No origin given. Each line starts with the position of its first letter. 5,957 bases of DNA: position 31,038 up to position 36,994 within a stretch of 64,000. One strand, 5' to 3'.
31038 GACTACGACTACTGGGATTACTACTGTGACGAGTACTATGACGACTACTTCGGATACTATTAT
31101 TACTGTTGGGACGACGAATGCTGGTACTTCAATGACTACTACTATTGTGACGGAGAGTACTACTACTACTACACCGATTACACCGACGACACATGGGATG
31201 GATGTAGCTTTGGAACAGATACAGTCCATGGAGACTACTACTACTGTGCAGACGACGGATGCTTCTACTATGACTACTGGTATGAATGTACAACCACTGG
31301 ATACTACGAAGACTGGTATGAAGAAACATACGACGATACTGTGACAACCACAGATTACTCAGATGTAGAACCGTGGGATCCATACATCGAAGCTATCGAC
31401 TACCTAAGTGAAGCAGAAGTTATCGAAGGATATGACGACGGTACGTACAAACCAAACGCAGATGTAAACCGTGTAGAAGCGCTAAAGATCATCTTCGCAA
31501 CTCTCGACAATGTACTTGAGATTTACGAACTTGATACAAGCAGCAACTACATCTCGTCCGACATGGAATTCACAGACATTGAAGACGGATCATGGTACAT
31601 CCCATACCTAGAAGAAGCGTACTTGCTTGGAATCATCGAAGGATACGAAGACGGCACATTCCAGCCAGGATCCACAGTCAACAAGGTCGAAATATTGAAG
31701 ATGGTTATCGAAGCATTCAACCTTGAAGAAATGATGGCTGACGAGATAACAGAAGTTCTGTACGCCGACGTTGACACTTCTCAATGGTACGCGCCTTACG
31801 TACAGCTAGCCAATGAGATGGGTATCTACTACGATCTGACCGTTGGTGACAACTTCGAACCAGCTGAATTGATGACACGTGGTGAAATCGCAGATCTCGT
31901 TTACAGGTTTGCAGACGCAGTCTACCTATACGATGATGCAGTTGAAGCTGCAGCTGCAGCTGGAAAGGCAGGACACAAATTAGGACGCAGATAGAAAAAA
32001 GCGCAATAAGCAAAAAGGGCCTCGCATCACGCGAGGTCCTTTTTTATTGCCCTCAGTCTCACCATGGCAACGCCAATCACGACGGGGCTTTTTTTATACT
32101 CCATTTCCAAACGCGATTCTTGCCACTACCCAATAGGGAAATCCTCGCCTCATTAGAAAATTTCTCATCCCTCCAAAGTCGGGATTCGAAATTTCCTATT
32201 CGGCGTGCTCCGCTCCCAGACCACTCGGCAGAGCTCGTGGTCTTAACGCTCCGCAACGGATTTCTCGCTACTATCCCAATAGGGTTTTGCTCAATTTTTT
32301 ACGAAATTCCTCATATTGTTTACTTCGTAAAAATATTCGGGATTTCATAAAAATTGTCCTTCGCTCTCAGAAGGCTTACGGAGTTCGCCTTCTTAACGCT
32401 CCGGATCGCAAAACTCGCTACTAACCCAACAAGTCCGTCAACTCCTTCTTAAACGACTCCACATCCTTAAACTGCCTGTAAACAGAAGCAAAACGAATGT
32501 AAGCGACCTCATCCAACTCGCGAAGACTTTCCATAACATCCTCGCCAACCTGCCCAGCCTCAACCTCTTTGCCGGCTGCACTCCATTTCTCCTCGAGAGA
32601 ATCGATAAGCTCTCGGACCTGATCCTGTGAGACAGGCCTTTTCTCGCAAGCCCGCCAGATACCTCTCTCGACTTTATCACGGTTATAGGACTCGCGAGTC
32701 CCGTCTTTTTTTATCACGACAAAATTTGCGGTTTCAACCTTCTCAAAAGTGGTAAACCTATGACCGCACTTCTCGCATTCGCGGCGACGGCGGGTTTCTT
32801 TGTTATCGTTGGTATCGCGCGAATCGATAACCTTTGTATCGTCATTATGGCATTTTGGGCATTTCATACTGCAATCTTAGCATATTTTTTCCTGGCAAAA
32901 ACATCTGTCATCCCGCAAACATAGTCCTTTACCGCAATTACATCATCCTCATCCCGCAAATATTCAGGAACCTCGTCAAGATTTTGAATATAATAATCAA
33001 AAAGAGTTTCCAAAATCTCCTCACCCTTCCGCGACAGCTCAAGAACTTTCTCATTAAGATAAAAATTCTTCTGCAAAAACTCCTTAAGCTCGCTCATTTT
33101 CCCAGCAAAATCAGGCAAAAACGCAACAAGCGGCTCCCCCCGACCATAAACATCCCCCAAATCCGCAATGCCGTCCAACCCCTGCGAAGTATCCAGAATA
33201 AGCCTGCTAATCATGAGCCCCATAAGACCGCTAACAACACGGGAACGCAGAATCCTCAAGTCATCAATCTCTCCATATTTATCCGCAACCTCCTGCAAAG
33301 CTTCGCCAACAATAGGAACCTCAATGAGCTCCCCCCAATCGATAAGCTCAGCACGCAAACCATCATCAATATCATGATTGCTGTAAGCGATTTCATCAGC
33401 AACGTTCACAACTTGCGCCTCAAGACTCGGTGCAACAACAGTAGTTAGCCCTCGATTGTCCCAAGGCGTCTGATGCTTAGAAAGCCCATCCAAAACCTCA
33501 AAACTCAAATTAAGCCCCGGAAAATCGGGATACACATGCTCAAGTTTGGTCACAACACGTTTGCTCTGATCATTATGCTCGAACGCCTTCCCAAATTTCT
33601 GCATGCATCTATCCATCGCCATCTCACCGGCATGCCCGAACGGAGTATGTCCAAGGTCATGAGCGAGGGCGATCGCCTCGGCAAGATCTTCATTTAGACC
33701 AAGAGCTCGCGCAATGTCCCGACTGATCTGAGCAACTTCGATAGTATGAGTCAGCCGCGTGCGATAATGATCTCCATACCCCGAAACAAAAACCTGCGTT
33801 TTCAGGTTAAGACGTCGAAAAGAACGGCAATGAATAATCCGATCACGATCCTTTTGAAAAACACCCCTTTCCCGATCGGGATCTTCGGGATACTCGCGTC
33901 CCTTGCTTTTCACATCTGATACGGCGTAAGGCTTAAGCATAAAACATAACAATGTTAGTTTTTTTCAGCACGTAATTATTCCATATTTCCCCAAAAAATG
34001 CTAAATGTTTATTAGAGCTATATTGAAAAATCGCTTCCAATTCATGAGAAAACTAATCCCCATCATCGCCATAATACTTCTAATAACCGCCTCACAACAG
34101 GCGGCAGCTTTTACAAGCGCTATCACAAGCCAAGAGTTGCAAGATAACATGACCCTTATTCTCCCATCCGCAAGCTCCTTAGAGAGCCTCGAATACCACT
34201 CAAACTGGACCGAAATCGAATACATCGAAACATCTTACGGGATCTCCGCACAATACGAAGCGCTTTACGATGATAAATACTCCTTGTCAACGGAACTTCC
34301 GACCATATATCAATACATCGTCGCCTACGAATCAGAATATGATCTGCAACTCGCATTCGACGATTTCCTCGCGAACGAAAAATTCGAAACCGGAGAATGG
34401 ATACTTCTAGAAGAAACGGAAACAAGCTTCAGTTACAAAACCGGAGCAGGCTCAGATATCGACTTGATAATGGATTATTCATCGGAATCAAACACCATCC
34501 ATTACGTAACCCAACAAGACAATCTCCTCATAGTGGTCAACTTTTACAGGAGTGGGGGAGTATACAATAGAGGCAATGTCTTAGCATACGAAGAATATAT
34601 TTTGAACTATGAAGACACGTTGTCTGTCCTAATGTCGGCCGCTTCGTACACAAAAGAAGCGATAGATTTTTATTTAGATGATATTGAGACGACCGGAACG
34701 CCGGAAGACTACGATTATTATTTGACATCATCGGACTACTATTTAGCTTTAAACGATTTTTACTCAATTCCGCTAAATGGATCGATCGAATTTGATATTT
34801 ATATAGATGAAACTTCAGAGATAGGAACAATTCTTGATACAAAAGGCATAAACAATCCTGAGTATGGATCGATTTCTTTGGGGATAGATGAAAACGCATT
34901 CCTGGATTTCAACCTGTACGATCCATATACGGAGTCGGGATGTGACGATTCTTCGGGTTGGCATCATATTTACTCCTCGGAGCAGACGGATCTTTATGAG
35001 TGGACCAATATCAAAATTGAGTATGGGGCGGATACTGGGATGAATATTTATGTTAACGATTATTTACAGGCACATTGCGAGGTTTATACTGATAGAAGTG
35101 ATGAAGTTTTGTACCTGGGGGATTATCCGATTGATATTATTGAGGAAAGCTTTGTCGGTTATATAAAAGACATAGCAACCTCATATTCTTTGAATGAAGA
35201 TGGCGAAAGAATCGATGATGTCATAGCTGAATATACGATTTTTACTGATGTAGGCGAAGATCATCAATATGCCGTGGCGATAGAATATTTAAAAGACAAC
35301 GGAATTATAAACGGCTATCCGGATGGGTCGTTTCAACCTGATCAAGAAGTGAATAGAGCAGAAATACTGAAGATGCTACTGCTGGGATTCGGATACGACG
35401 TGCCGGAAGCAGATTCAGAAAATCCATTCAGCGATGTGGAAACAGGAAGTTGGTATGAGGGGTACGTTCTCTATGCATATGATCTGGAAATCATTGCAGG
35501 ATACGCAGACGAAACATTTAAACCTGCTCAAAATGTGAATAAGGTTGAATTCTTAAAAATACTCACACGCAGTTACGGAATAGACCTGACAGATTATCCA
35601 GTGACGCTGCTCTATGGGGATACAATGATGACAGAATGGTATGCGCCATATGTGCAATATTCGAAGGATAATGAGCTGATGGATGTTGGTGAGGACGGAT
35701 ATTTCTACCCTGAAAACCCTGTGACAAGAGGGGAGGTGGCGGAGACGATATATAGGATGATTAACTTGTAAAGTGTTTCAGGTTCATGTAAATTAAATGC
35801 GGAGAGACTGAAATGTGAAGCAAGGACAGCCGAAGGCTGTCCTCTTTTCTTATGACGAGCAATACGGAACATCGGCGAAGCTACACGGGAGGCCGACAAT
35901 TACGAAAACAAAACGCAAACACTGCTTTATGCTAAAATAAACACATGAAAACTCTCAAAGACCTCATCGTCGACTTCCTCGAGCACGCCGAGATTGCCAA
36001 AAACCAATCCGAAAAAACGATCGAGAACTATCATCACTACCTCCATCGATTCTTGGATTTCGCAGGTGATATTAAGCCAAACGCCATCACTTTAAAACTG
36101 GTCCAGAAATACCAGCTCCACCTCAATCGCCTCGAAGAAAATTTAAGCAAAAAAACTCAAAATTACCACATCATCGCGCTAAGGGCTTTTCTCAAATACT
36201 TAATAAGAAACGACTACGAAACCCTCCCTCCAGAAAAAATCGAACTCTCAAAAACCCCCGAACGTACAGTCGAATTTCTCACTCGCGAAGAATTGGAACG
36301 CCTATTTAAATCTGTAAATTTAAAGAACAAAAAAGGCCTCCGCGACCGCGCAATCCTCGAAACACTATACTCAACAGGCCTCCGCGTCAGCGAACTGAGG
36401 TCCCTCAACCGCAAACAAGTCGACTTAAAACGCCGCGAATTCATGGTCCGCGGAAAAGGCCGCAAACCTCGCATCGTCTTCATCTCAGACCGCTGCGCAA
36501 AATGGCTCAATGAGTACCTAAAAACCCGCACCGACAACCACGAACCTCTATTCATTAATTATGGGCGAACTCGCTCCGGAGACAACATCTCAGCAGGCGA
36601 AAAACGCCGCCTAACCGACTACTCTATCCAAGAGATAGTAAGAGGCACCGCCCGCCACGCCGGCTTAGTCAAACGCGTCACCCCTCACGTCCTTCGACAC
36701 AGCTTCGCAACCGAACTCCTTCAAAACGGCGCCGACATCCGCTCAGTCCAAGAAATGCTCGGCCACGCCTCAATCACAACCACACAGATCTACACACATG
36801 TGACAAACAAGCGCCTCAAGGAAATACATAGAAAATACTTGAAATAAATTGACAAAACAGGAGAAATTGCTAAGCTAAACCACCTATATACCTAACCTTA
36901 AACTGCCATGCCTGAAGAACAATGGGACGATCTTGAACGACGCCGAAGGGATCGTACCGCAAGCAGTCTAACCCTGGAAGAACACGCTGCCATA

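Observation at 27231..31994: Giant SLH-anchored surface protein built almost entirely of Tyr, Asp, Cys, Trp and Gly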

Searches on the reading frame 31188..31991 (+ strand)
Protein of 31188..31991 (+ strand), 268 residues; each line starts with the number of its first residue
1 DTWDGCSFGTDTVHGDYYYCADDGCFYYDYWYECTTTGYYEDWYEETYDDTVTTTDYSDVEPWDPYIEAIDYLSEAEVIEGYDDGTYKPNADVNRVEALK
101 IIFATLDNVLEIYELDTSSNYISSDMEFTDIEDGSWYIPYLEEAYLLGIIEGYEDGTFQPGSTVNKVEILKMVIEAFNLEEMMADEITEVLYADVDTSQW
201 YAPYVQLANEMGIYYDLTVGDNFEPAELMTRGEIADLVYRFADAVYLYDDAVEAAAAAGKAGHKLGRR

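Call 57: find_homologous_proteins(query=window:31188-31991:+, max_evalue=1e-25)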
Query window:31188-31991:+ (268 aa): 25 proteins with E <= 1e-25 among 2592 candidates.
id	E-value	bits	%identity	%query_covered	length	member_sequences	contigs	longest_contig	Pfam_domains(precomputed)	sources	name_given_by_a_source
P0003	3.0e-136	472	100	81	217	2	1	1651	PF00395.26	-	-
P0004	3.4e-121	422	73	93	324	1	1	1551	PF00395.26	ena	-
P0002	4.6e-88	313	65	86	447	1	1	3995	PF00395.26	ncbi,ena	-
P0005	1.1e-76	276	70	67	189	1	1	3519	PF00395.26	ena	-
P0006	1.2e-63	233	52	87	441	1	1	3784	PF00395.26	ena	-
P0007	6.7e-60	221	69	54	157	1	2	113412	PF00395.26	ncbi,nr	ncbi:hypothetical protein A2344_00460 [Candidatus Peregrinibacteria bacterium RIFOXYB12_FULL_41_12]|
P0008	2.0e-58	216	50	88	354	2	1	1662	PF00395.26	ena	-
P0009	5.9e-33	133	38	80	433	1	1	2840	PF14347.12,PF00395.26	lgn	-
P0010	4.1e-32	130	41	70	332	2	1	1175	PF00395.26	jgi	jgi:hypothetical protein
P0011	7.2e-32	129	40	76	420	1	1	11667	PF00395.26,PF00041.28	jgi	-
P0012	4.7e-31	126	41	69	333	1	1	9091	PF00932.26,PF00395.26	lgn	-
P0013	6.9e-31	126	37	73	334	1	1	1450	PF03330.25,PF00395.26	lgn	-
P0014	1.0e-30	125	41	69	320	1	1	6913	PF00127.27,PF13473.13,PF00395.26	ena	-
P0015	2.4e-29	121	40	70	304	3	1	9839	PF03330.25,PF00395.26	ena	-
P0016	3.8e-29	120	32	69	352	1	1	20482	PF03330.25,PF00395.26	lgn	-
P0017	2.0e-28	118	40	74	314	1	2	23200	PF03330.25,PF00395.26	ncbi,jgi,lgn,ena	jgi:rare lipoprotein A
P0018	4.2e-28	117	37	69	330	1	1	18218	PF03330.25,PF00395.26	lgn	-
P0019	9.6e-28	116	38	69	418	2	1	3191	PF00395.26,PF00041.28,PF16656.12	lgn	-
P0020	2.7e-27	114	36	69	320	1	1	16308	PF03330.25,PF00395.26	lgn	-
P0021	3.0e-27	114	37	71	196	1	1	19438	PF00395.26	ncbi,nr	ncbi:MAG: S-layer homology domain-containing protein, partial [bacterium]|nr:S-layer homology domain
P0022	5.5e-27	113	38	69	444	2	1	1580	PF00395.26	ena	-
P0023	1.1e-26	112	39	71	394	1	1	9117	PF00395.26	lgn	-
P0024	1.6e-26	112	37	69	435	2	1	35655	PF00395.26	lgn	-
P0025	3.3e-26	111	38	69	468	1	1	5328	PF13620.13,PF00395.26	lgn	-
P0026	7.7e-26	109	37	71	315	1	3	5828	PF03330.25,PF00395.26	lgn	-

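Call 63: find_encoding_contigs(protein=P0007, flank=8000, max_places=3)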
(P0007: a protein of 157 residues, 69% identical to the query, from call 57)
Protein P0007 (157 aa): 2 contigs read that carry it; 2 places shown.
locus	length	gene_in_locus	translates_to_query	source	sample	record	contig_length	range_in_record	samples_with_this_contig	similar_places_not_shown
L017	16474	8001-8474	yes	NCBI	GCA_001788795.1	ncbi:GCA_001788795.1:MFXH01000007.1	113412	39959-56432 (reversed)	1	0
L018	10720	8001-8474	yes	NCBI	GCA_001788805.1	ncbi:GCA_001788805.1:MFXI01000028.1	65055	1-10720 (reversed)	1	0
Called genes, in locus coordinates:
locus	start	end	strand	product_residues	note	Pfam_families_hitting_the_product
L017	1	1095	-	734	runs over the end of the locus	PF00580:UvrD-helicase, PF13245:AAA_19, PF13604:AAA_30 (faint), PF01443:Viral_helicase1 (faint), PF13361:UvrD_C, PF13538:UvrD_C_2, PF21196:PcrA_UvrD_tudor (weak)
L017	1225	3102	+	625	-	PF04932:Wzy_C, PF07719:TPR_2 (faint)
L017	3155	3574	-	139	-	-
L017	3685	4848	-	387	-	PF03734:YkuD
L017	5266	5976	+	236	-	-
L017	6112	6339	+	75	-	-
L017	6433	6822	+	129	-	-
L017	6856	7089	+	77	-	-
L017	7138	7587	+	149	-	-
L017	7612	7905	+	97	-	-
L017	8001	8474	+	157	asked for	PF00395:SLH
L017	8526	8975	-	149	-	PF22811:Zn_ribbon_NrdR, PF03477:ATP-cone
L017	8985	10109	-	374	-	PF01966:HD, PF13286:HD_assoc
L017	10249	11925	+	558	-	PF00395:SLH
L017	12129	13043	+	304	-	PF02899:Phage_int_SAM_1, PF13102:Phage_int_SAM_5 (weak), PF13495:Phage_int_SAM_4, PF00589:Phage_integrase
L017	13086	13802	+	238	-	PF03193:RsgA_GTPase (weak), PF02463:SMC_N (weak), PF00005:ABC_tran, PF13304:AAA_21 (weak)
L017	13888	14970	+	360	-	PF02481:DNA_processg_A, PF17782:WHD_DprA (weak)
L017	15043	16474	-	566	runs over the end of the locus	PF05157:MshEN, PF00437:T2SSE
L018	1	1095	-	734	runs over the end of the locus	PF00580:UvrD-helicase, PF13245:AAA_19, PF13604:AAA_30 (faint), PF01443:Viral_helicase1 (faint), PF13361:UvrD_C, PF13538:UvrD_C_2, PF21196:PcrA_UvrD_tudor (weak)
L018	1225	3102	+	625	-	PF04932:Wzy_C, PF07719:TPR_2 (faint)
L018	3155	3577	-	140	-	-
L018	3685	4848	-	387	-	PF03734:YkuD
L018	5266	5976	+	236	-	-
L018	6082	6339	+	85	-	-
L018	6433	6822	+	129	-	-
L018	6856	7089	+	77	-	-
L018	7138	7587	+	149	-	-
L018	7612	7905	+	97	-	-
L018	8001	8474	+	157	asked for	PF00395:SLH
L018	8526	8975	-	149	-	PF22811:Zn_ribbon_NrdR, PF03477:ATP-cone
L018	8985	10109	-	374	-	PF01966:HD, PF13286:HD_assoc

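Call 71: search_solved_structures(query=window:31326-31991:+, max_evalue=0.001, show_alignments=1)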
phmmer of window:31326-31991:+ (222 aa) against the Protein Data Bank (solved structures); distinct sequences matched with E-value up to 0.001: 4.
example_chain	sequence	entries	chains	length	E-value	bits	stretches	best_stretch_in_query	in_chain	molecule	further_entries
3pyw_A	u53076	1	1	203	6.9e-15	58.7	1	20-194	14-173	S-layer protein sap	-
6bt4_A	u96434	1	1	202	1.2e-14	57.9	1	20-193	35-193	S-layer protein sap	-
9g93_A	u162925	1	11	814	1.2e-13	54.6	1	19-195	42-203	S-layer protein sap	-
8bz2_A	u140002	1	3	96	0.00025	24.2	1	82-132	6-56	S-layer homology domain-containing protein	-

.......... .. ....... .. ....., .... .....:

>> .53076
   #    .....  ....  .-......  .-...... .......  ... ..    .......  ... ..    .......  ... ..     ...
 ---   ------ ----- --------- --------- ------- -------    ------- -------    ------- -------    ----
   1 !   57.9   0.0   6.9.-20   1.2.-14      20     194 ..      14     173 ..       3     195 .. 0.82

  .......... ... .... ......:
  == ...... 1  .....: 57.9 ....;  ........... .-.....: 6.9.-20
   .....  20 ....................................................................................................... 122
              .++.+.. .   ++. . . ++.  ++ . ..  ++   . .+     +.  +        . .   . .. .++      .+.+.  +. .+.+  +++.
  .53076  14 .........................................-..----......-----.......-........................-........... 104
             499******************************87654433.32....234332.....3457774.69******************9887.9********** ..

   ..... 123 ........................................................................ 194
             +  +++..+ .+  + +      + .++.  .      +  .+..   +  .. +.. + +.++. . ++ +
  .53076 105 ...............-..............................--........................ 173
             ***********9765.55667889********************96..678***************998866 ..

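Call 83: find_encoding_contigs(protein=P0006, flank=5000, max_places=3)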
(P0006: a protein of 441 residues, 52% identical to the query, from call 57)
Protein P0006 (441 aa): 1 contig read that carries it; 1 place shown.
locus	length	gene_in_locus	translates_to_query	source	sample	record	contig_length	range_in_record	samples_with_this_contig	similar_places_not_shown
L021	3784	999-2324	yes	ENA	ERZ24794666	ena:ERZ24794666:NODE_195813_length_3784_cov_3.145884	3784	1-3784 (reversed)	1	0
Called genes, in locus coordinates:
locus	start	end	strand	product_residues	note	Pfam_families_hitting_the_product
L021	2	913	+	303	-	?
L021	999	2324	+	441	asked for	PF00395:SLH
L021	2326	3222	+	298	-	PF02899:Phage_int_SAM_1, PF13102:Phage_int_SAM_5, PF13495:Phage_int_SAM_4, PF00589:Phage_integrase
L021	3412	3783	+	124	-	?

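Call 98: find_encoding_contigs(protein=P0004, flank=6000, max_places=3)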
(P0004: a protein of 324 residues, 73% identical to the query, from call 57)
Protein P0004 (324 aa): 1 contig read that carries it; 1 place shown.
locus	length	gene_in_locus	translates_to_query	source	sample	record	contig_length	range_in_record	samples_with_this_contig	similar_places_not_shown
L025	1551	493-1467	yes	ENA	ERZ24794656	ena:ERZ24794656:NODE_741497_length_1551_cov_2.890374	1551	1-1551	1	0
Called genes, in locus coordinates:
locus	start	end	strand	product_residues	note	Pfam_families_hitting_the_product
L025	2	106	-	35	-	?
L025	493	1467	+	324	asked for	PF00395:SLH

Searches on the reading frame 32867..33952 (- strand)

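Call 17: search_protein_families(library=pfam, proteins=[window:32867-33952:-], max_evalue=0.01)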
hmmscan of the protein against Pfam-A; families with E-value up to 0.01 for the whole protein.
window:32867-33952:- (362 aa): 2 families
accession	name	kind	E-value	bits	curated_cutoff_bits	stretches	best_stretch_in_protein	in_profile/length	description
PF01966.28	HD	-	5.2e-17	62.6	22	1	66-189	1-114/116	HD domain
PF13286.11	HD_assoc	-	5.9e-13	49.6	22.2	1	277-358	2-90/91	Phosphohydrolase-associated domain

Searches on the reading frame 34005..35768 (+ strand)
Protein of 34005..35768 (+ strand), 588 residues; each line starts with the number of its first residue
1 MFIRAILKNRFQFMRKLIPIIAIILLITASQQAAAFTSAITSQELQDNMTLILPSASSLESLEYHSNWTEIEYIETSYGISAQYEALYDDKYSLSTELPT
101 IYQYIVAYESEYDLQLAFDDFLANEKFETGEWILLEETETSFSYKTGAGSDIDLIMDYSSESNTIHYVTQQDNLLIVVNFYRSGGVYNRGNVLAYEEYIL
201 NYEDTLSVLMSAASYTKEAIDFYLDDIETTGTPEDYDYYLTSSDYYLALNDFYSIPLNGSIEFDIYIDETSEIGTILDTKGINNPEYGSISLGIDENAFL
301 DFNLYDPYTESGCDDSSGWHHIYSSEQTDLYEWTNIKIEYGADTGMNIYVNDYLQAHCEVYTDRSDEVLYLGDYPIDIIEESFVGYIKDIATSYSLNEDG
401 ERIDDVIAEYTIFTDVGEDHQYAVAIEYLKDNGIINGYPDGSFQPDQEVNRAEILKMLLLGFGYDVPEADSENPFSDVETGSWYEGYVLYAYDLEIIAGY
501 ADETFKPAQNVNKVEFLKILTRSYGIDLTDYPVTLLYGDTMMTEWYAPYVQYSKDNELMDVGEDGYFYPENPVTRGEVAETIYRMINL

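Call 17: search_protein_families(library=pfam, proteins=[window:34005-35768:+], max_evalue=0.01)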
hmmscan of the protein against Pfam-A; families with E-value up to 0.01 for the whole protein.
window:34005-35768:+ (588 aa): 1 family
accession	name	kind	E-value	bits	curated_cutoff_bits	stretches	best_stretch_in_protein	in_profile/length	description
PF00395.25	SLH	-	6.1e-35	119.4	20.8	3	413-453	2-42/44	S-layer homology domain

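Call 92: search_protein_families(library=ncbifam, proteins=[window:34005-35768:+], max_evalue=0.01)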
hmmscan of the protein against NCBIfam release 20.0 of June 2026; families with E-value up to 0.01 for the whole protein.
window:34005-35768:+ (588 aa): 1 family
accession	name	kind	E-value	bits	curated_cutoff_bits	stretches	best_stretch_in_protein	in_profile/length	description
NF033190.2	inl_like_NEAT_1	exception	2.2e-11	42.8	1275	1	404-490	634-718/754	NEAT domain-containing leucine-rich repeat protein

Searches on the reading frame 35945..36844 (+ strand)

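Call 17: search_protein_families(library=pfam, proteins=[window:35945-36844:+], max_evalue=0.01)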
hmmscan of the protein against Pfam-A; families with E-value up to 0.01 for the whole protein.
window:35945-36844:+ (300 aa): 5 families
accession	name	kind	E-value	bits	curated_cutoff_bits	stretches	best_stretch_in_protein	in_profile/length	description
PF00589.27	Phage_integrase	-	2.3e-47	161.4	27.1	1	111-289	2-171/172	Phage integrase family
PF02899.23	Phage_int_SAM_1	-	2.3e-12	47.4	22.3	1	8-88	1-81/83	Phage integrase, N-terminal SAM-like domain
PF13495.12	Phage_int_SAM_4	-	1e-10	42.3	27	1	10-92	4-84/85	Phage integrase, N-terminal SAM-like domain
PF13102.12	Phage_int_SAM_5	-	7.3e-10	39.5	22.3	1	15-92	10-88/98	Phage integrase SAM-like domain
PF11917.13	DUF3435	-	0.0038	16.7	25.8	1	200-286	152-238/418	Protein of unknown function (DUF3435)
